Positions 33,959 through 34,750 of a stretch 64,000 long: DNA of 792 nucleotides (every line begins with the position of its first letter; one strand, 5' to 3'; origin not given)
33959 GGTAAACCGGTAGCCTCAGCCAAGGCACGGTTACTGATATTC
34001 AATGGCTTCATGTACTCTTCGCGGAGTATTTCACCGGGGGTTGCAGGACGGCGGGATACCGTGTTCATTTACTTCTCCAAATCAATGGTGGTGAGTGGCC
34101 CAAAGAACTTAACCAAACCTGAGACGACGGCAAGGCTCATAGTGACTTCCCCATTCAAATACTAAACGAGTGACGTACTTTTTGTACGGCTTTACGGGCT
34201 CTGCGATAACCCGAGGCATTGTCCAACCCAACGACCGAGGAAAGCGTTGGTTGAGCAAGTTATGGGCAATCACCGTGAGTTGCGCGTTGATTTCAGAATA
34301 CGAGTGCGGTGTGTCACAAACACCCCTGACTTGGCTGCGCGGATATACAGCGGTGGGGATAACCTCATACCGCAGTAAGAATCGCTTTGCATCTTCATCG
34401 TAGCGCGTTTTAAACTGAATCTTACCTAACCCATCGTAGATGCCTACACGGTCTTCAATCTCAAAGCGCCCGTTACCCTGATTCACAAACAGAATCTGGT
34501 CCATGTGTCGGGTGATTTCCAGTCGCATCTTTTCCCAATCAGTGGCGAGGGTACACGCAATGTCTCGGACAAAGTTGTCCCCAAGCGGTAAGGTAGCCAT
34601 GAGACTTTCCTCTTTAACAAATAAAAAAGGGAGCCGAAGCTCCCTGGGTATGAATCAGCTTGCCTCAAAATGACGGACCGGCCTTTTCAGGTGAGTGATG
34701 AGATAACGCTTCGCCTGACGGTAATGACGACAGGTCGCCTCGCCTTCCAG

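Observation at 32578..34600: Orphan HigA-type antitoxin gene in a phage, packed against an AAA+ ATPase and a 163-aa ORFan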

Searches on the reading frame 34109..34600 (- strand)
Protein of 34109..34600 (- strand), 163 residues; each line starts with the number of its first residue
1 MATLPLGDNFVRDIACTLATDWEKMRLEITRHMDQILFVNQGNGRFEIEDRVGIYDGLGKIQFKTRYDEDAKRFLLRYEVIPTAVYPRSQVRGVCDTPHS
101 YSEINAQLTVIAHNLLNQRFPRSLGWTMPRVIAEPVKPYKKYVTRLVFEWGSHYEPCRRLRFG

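Call 3: search_protein_families(library=pfam, proteins=[window:34109-34600:-], max_evalue=0.01)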
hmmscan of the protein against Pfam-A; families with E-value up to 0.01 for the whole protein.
window:34109-34600:- (163 aa): 0 families

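Call 4: search_protein_families(library=ncbifam, proteins=[window:34109-34600:-], max_evalue=0.01)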
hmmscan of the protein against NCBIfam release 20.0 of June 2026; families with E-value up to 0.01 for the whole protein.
window:34109-34600:- (163 aa): 0 families

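Call 5: search_protein_families(library=phrogs, proteins=[window:34109-34600:-], max_evalue=0.001)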
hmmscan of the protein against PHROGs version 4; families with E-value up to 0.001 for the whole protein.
window:34109-34600:- (163 aa): 0 families

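Call 7: search_protein_families(library=padloc, proteins=[window:34109-34600:-], max_evalue=0.01)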
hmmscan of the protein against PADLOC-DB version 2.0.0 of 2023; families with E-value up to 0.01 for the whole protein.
window:34109-34600:- (163 aa): 0 families

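Call 13: search_dna_similar(query=window:34109-34600:-, collection=phages, mode=protein, max_rows=30, max_evalue=1)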
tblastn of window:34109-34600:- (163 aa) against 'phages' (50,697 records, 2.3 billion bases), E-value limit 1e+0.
No match.

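Call 18: find_homologous_proteins(query=window:34109-34600:-, max_evalue=0.01)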
Query window:34109-34600:- (163 aa): 1 proteins with E <= 0.01 among 9 candidates.
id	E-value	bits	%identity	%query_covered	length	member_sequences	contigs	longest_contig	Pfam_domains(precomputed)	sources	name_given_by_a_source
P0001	1.9e-108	377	100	100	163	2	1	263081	-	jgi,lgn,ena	-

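Call 20: find_encoding_contigs(protein=P0001, flank=10000, max_places=5)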
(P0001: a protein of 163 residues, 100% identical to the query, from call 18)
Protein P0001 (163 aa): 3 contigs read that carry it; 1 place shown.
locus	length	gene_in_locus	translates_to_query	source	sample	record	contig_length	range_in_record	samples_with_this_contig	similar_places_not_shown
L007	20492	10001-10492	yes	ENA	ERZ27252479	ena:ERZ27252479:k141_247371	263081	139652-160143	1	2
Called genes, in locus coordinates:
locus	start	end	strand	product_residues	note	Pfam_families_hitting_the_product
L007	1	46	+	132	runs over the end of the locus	-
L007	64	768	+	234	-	-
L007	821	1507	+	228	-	PF16473:Rv2179c-like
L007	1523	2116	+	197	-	-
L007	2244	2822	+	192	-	-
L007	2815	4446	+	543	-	PF26675:DUF8224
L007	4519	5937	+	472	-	-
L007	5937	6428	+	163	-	PF14081:DUF4262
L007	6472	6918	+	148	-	-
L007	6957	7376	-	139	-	PF07087:DUF1353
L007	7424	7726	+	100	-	-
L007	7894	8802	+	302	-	-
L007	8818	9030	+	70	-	-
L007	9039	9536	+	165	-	-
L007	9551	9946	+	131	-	-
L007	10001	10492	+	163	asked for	-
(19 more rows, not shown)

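Call 30: search_protein_representatives(protein=window:34109-34600:-)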
Query: 163 residues. Proteins with E-value up to 0.001 (for the whole library): 5; up to 1e-10: 2; up to 1e-30: 1. The best 5 are listed.
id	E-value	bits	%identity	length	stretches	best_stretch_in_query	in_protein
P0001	6.0e-109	377.3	100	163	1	1-163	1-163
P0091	3.6e-18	82.0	34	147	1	14-149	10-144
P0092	1.3e-06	44.3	30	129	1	45-148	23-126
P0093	1.5e-05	40.9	31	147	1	21-148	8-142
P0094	2.3e-04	37.0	26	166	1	20-148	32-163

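Call 31: predict_structure(protein=window:34109-34600:-)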
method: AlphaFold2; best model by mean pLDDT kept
length: 163 residues; sequences in the alignment: 1
mean_pLDDT: 48.8   pTM: 0.43
mean pLDDT of the five models: 48.8, 45.6, 41.5, 33.3, 32.4
residues with pLDDT >= 90: 0; 70-90: 0; 50-70: 94; < 50: 69
segments of 3 or more residues with pLDDT < 50: 1-7, 35-59, 91-94, 137-144, 146-149, 151-163
pLDDT, mean of each block of 10 residues (from residue 1): 40 53 59 47 32 40 53 53 52 54 61 60 50 50 46 35 29
secondary structure, 60 per line:
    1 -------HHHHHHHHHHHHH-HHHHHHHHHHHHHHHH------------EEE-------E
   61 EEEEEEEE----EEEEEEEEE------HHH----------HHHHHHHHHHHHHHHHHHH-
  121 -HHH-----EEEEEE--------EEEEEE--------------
elements in order: H8-20 H22-37 E50-52 E60-68 E73-81 H101-119 E130-135 E144-149

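Call 57: search_solved_structures(query=A1, max_evalue=10)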
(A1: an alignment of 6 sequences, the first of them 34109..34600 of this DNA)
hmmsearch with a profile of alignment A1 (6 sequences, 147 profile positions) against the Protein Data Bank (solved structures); distinct sequences matched with E-value up to 10: 6.
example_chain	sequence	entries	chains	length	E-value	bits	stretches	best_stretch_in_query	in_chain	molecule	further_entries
6rut_A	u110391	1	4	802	0.86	12.4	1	28-109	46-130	Mgp-operon protein 3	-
5ox7_A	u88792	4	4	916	1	12.1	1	28-109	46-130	Mgp-operon protein 3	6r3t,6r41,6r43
6se7_A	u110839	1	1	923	1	12.1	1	28-109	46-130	Mgp-operon protein 3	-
6se5_A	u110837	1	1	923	1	12.1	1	28-109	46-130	Mgp-operon protein 3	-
8pbz_A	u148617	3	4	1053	1.2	11.9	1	28-109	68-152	Mgp-operon protein 3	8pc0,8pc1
8pbx_A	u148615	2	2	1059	1.3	11.9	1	28-109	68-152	Mgp-operon protein 3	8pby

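Call 69: predict_structure(alignment_id=A4)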
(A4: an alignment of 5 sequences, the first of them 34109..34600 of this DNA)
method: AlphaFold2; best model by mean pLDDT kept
length: 163 residues; sequences in the alignment: 5
mean_pLDDT: 80.5   pTM: 0.75
mean pLDDT of the five models: 80.5, 76.6, 74.8, 74.8, 73.8
residues with pLDDT >= 90: 80; 70-90: 49; 50-70: 6; < 50: 28
segments of 3 or more residues with pLDDT < 50: 1-17, 153-163
pLDDT, mean of each block of 10 residues (from residue 1): 39 51 92 94 94 88 93 93 87 79 92 89 77 92 93 47 39
secondary structure, 60 per line:
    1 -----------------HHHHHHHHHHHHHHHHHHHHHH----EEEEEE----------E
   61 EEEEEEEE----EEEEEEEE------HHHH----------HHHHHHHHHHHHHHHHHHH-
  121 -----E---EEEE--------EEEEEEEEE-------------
elements in order: H18-39 E44-49 E60-68 E73-80 H87-90 H101-119 E130-133 E142-150

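Call 75: fold_search(model_id=the predicted structure, library=viral)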
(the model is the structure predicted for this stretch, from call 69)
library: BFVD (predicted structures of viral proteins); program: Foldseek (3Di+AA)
matches with E <= 10: 995; with E <= 0.001: 1
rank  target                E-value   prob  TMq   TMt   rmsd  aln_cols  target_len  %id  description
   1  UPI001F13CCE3         5.0e-04  0.99  0.38  0.38  11.1       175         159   11  (no name look-up for this kind of identifier)
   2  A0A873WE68            3.4e-03  0.96  0.32  0.10  11.5       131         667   14  (no name in the UniProt tables at hand)
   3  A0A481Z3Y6            3.4e-03  0.82  0.29  0.14  22.7       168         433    9  Uncharacterized protein [Pithovirus LCPAC102]
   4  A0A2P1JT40            3.9e-03  0.84  0.30  0.28  14.5       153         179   11  Histidine kinase/HSP90-like ATPase domain-containing protein [Streptomyces phage Nesbitt]
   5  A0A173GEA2            9.6e-03  0.95  0.38  0.42   6.8       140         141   11  Uncharacterized protein [Erwinia phage vB_EamM_RAY]
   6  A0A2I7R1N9            9.6e-03  0.35  0.24  0.19  17.2       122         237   13  (no name in the UniProt tables at hand)
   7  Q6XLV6                1.2e-02  0.80  0.27  0.10  13.4       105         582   10  histidine kinase [Feldmannia irregularis virus a]
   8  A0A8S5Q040            1.2e-02  0.54  0.21  0.28  13.0       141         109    9  Uncharacterized protein [Siphoviridae sp. ctOCb13]
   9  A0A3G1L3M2            1.2e-02  0.57  0.24  0.12  15.4       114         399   13  Uncharacterized protein [Synechococcus phage S-CBWM1]
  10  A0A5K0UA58            1.5e-02  0.35  0.25  0.06  17.6       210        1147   11  histidine kinase [Yasminevirus sp. GU-2018]
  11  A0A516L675            1.6e-02  0.47  0.24  0.24  14.7       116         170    8  (no name in the UniProt tables at hand)
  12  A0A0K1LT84            1.7e-02  0.41  0.21  0.29   7.3        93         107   12  Uncharacterized protein [Mycobacterium phage Madruga]
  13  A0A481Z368            1.8e-02  0.44  0.24  0.30  13.4       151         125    7  Uncharacterized protein [Pithovirus LCPAC102]
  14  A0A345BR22            2.1e-02  0.30  0.27  0.25  14.3       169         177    8  (no name in the UniProt tables at hand)
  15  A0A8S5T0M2            2.1e-02  0.28  0.24  0.26  17.7       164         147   12  Minor tail protein [Siphoviridae sp. ctiJm4]
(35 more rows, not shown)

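Call 77: fold_search(model_id=the predicted structure, library=pdb)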
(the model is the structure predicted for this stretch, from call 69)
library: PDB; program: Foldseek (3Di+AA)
matches with E <= 10: 597; with E <= 0.001: 0
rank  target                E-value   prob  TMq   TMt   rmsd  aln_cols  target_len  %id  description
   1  7zkg_A                5.8e-03  0.35  0.21  0.14  18.6       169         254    8  C-Methyltransferase PsmD from Streptomyces griseofuscus with bound cofactor (crystal form 2) (released 2022-12-28)
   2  7zkh                  6.2e-03  0.33  0.21  0.14  18.5       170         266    8  C-Methyltransferase PsmD from Streptomyces griseofuscus with bound cofactor (crystal form 1) (released 2022-12-28)
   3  7zgt_A                2.1e-02  0.25  0.21  0.14  17.6       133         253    9  C-Methyltransferase PsmD from Streptomyces griseofuscus (apo form) (released 2022-12-28)
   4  7zkg_B                2.2e-02  0.28  0.20  0.14  17.0       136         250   10  C-Methyltransferase PsmD from Streptomyces griseofuscus with bound cofactor (crystal form 2) (released 2022-12-28)
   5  9icz_A                4.2e-02  0.23  0.22  0.14  17.5       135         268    9  C-Methyltransferase SeMT from Saccharopolyspora erythraea (released 2025-12-10)
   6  9rks_F                5.8e-02  0.18  0.20  0.19  10.7        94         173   11  Agrobacterium phage 7-7-1 neck 2 + tail terminator + tail sheath + tail tube (released 2025-12-10)
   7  7wzg_B                8.6e-02  0.15  0.21  0.15  15.4       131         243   11  Cypemycin N-terminal methyltransferase CypM (released 2023-02-22)
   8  3kxy_J                9.1e-02  0.28  0.23  0.28  11.8       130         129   10  Crystal Structure of the ExsC-ExsE Complex (released 2010-06-30)
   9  9icz_B                9.1e-02  0.20  0.23  0.15  17.4       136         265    8  C-Methyltransferase SeMT from Saccharopolyspora erythraea (released 2025-12-10)
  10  7wzg_D                9.1e-02  0.14  0.21  0.16  16.0       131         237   13  Cypemycin N-terminal methyltransferase CypM (released 2023-02-22)
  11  9gdj_B                9.7e-02  0.11  0.23  0.16  17.6       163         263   10  C-Methyltransferase SgMT from Streptomyces griseoviridis (released 2025-02-19)
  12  2oaa_B                9.7e-02  0.04  0.11  0.09  16.6       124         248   13  Restriction endonuclease MvaI-cognate DNA substrate complex (released 2007-02-20)
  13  3d2l_A                1.1e-01  0.20  0.22  0.16  17.2       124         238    6  Crystal structure of SAM-dependent methyltransferase (ZP_00538691.1) from EXIGUOBACTERIUM SP. 255-15 at 1.90 A resolut (released 2008-05-20)
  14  8poc_A                1.1e-01  0.18  0.19  0.19   9.3       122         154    9  Cryo-EM structure of Dickeya dadantii BcsD (released 2023-12-20)
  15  9gdj_A                1.1e-01  0.09  0.21  0.15  17.8       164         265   11  C-Methyltransferase SgMT from Streptomyces griseoviridis (released 2025-02-19)
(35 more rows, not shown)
